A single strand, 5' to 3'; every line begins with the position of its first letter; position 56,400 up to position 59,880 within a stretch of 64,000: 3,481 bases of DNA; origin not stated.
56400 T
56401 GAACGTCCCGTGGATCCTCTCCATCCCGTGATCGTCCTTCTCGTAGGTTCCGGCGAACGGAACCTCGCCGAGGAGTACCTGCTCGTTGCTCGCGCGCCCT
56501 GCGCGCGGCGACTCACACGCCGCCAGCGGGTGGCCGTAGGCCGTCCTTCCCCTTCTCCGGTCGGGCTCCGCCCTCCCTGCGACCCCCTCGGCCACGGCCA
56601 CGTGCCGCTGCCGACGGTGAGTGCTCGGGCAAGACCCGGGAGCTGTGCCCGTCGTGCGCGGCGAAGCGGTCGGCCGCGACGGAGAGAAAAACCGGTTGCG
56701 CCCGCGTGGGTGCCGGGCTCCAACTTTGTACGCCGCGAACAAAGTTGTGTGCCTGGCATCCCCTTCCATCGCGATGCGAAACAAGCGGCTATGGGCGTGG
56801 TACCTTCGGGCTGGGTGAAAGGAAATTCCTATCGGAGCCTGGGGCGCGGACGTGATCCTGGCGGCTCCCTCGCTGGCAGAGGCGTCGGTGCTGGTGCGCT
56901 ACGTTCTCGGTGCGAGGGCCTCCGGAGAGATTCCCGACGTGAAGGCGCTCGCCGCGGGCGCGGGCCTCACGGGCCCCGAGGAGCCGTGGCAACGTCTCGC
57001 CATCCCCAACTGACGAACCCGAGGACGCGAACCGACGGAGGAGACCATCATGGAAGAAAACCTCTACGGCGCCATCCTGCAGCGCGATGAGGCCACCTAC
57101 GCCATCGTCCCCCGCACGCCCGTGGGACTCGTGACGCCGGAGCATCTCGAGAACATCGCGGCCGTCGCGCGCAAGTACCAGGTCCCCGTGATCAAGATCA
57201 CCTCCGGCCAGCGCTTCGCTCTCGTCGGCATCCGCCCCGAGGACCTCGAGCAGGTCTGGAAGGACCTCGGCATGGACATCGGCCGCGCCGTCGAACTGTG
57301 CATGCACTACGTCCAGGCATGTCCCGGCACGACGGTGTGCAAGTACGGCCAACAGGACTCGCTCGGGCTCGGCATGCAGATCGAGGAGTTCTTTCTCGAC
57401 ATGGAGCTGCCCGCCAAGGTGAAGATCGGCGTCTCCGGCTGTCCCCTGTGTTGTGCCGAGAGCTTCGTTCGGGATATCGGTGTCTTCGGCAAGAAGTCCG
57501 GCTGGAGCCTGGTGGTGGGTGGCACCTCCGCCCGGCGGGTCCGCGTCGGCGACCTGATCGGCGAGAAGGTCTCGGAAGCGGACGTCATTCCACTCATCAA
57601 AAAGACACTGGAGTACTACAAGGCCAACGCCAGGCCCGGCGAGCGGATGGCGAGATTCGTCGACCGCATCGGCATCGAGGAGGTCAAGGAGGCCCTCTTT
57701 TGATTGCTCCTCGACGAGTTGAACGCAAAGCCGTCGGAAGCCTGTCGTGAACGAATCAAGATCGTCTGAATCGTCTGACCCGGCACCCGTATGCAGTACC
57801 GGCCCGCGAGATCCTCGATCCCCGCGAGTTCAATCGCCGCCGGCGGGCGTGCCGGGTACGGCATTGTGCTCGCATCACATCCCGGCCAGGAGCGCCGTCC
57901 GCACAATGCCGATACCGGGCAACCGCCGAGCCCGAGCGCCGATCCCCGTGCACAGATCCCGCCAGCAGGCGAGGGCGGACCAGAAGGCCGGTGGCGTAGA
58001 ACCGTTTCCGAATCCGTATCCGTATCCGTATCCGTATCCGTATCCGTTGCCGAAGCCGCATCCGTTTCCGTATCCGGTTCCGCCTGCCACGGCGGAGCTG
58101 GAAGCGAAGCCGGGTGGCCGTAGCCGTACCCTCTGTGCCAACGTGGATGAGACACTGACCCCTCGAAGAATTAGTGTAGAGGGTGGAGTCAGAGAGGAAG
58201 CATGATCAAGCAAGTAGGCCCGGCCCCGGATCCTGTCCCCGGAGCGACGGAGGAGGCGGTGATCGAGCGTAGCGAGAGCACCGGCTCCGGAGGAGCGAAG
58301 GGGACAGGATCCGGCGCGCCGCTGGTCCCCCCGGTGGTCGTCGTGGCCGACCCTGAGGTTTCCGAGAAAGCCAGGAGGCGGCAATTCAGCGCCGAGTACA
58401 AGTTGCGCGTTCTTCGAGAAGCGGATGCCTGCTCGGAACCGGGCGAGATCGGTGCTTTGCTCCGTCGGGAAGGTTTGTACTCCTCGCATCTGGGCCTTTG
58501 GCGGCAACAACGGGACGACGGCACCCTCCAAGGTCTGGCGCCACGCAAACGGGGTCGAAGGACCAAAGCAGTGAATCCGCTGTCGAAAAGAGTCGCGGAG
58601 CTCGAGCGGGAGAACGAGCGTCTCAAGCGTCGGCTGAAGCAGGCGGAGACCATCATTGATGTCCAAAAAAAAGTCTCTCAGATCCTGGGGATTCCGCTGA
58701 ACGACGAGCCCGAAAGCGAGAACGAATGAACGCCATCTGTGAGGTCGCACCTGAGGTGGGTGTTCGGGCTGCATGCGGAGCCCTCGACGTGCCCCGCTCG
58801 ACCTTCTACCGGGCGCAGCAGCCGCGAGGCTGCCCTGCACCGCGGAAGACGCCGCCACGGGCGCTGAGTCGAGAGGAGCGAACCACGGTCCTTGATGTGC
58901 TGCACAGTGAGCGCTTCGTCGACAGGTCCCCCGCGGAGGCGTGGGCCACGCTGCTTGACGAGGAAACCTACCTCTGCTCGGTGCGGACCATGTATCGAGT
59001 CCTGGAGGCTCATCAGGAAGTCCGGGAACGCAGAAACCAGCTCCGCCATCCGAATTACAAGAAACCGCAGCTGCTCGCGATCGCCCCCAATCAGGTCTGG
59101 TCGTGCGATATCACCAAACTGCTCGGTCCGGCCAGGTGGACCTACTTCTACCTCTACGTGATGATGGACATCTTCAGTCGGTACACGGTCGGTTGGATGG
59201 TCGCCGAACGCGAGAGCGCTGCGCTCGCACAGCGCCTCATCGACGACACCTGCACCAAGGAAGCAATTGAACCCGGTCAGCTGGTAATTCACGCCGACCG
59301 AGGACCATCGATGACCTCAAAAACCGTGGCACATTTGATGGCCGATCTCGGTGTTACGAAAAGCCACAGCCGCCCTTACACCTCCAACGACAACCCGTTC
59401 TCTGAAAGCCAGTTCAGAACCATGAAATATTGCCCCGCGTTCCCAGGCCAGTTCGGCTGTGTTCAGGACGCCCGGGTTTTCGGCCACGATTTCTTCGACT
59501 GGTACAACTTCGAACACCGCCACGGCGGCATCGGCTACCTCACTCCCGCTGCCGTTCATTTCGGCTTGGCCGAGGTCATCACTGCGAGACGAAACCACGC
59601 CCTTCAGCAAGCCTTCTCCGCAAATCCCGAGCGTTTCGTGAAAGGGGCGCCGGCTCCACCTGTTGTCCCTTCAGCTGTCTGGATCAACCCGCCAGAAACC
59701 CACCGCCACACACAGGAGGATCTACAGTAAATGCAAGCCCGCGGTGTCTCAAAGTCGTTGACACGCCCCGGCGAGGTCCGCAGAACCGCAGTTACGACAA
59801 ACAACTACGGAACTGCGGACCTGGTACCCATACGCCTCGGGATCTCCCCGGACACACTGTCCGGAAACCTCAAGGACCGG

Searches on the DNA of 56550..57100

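Call 7: search_rna_families(source=window, start=56550, end=57100, threshold=evalue, max_evalue=10, show_alignments=3)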
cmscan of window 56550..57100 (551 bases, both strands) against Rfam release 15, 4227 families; matches with E-value up to 10: 2.
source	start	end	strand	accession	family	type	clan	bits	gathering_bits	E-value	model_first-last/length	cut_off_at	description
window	56708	56762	+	RF03175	MIR3454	Gene; miRNA;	-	13.7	142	8.9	1-147/147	no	MIR3454 microRNA precursor family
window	56993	57071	-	RF00211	SNORD35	Gene; snRNA; snoRNA; CD-box;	CL00056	13.6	36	5.9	1-88/88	no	Small nucleolar RNA SNORD35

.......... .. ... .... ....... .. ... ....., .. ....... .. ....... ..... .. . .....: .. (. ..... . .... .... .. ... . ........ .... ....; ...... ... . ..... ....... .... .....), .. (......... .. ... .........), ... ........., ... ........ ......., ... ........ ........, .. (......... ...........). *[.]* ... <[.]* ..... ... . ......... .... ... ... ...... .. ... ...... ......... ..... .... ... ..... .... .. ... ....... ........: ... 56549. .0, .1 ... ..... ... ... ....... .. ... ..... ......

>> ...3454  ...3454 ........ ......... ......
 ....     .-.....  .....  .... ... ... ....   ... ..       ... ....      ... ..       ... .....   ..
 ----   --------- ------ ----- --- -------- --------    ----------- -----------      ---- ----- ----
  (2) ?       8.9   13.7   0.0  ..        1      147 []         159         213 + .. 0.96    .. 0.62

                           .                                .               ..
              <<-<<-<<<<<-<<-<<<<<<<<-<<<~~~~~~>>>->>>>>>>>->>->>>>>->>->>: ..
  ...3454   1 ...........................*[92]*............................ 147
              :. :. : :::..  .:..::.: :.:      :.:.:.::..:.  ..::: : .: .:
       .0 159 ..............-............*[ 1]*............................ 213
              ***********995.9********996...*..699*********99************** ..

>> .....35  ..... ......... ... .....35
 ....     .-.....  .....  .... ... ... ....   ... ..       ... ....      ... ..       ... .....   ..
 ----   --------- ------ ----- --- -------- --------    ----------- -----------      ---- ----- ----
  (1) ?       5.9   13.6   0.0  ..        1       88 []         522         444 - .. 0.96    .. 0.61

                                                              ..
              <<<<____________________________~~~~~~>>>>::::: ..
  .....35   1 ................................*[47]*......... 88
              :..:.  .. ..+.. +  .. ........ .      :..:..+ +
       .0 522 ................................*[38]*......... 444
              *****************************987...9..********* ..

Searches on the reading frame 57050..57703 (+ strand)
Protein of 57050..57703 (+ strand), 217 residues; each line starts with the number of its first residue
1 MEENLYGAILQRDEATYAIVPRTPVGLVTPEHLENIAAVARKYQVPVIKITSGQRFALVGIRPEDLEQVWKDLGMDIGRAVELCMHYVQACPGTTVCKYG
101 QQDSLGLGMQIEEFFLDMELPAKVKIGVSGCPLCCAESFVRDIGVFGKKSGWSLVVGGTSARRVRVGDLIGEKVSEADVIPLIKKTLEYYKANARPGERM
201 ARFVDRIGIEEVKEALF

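Call 11: search_protein_families(library=pfam, proteins=[window:57050-57703:+], max_evalue=0.01)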
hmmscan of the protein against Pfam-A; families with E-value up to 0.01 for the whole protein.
window:57050-57703:+ (217 aa): 2 families
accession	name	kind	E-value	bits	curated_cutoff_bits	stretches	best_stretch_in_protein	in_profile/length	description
PF01077.27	NIR_SIR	-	6.1e-27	94.4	27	1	87-215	7-149/158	Nitrite and sulphite reductase 4Fe-4S domain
PF03460.22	NIR_SIR_ferr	-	2.7e-15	56.3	24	1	10-73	2-66/69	Nitrite/Sulfite reductase ferredoxin-like half domain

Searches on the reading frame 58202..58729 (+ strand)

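Call 11: search_protein_families(library=pfam, proteins=[window:58202-58729:+], max_evalue=0.01)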
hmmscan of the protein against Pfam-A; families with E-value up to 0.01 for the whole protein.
window:58202-58729:+ (175 aa): 4 families
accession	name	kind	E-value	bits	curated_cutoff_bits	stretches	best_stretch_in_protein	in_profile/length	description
PF01527.26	HTH_Tnp_1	-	7.3e-07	29.8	24.1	1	57-145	2-74/75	Transposase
PF00170.26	bZIP_1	-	0.00072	20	27.6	1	113-153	17-57/64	bZIP transcription factor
PF24245.1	INO80F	-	0.0055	17.2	25.1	1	126-152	7-33/47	INO80 complex subunit F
PF07716.20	bZIP_2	-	0.0063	17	22.3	1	117-150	20-53/54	Basic region leucine zipper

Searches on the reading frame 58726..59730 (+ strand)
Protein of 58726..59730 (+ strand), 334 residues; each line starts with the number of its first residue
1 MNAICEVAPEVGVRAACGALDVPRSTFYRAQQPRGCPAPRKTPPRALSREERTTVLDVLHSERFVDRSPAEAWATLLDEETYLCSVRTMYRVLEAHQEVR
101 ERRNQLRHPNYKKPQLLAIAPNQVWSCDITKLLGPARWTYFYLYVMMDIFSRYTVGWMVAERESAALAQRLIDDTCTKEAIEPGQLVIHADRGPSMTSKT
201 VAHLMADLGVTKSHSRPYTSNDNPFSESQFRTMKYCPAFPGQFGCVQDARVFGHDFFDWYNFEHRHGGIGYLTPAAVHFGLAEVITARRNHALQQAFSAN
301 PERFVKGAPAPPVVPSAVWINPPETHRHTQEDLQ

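Call 11: search_protein_families(library=pfam, proteins=[window:58726-59730:+], max_evalue=0.01)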
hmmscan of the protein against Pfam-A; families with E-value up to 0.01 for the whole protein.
window:58726-59730:+ (334 aa): 3 families
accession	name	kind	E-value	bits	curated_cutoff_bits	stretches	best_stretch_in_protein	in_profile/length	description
PF00665.32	rve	-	6.2e-22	78.2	32.6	1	120-219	3-101/102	Integrase core domain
PF13683.12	rve_3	-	4e-14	52.6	26.5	1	209-274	2-67/67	Integrase core domain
PF13565.12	HTH_32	-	0.0019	19.1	33.7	0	38-93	20-73/73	Homeodomain-like domain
